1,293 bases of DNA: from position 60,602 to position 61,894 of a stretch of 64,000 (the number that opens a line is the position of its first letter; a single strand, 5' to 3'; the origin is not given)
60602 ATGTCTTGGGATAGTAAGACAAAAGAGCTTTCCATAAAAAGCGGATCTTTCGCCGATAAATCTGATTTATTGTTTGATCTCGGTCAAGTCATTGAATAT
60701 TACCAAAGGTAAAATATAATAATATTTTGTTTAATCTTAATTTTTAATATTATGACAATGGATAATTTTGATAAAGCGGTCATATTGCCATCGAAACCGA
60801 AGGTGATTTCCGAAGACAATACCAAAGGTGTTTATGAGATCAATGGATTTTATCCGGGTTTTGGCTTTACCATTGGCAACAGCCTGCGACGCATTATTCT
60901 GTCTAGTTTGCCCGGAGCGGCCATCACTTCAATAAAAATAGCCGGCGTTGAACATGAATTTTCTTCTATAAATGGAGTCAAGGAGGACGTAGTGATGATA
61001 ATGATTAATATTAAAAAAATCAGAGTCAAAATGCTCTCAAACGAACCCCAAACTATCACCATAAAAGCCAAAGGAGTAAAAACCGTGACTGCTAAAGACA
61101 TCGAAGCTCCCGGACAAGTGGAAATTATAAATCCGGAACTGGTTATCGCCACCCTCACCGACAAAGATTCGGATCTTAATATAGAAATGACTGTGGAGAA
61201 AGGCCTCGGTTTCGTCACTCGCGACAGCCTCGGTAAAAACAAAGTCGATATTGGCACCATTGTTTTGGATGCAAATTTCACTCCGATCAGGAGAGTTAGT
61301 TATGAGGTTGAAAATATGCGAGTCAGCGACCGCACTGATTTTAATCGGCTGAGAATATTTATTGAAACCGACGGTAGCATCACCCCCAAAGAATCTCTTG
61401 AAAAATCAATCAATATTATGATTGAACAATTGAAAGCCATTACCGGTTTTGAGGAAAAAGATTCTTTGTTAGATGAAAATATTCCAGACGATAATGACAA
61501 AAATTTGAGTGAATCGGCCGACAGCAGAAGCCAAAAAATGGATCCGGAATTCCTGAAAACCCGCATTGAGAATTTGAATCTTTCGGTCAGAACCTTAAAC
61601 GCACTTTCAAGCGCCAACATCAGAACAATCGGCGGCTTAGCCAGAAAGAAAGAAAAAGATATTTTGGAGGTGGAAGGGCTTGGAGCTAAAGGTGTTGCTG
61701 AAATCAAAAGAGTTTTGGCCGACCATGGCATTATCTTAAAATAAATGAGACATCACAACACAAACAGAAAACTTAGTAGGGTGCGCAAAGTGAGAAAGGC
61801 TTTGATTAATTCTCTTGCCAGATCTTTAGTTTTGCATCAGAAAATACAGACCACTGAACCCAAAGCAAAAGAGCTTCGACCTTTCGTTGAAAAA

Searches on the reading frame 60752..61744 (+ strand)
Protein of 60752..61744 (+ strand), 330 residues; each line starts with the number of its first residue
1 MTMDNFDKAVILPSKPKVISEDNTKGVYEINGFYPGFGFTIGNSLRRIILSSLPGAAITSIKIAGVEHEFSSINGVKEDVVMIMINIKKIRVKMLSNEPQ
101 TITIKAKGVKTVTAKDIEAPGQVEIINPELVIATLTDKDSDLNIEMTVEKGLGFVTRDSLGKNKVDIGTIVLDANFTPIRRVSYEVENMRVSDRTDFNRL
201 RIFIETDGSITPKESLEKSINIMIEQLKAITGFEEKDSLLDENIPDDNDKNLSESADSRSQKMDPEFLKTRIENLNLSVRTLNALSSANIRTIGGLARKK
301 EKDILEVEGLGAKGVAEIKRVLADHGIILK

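Call 53: search_protein_families(library=pfam, proteins=[window:60752-61744:+], max_evalue=0.00001)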
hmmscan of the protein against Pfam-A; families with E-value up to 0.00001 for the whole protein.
window:60752-61744:+ (330 aa): 3 families
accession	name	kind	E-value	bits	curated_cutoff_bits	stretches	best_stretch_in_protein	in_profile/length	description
PF01000.31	RNA_pol_A_bac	-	1.9e-29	102.7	33.9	1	61-177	1-119/119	RNA polymerase Rpb3/RpoA insert domain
PF01193.29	RNA_pol_L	-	3.2e-20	72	24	1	35-227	5-74/74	RNA polymerase Rpb3/Rpb11 dimerisation domain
PF03118.21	RNA_pol_A_CTD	-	1.7e-17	63.3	23.8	1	262-323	5-66/67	Bacterial RNA polymerase, alpha chain C terminal domain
